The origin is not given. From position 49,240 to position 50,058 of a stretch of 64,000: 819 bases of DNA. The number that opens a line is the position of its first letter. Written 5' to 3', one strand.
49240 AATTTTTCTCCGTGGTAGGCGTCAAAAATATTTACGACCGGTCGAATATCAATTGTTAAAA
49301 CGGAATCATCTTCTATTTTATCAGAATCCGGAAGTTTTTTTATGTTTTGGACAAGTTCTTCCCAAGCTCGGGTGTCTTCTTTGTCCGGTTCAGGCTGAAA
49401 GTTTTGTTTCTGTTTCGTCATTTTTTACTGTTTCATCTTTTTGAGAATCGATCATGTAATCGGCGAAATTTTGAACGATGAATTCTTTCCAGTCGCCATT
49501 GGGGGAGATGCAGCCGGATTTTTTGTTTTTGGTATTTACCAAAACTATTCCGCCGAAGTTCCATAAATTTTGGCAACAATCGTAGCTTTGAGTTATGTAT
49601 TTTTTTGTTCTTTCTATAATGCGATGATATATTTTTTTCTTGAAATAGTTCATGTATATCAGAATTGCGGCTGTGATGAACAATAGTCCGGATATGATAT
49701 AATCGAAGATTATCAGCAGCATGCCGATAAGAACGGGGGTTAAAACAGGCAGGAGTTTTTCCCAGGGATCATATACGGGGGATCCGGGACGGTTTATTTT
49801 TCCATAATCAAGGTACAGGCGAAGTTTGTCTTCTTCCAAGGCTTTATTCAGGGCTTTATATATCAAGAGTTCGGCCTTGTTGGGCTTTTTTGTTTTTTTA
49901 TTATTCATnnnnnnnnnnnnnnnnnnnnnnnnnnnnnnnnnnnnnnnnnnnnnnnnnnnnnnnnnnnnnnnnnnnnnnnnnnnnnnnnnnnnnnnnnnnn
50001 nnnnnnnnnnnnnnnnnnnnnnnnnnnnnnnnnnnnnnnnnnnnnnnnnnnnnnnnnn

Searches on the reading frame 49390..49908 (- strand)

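Call 38: search_protein_families(library=pfam, proteins=[window:49390-49908:-], max_evalue=1)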
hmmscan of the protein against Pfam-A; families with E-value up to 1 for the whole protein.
window:49390-49908:- (172 aa): 1 family
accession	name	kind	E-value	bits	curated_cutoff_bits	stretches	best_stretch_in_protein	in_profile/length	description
PF11247.13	Phage_T7_55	-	0.17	12.5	25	1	125-152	32-59/99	Bacteriophage T7, gene 5.5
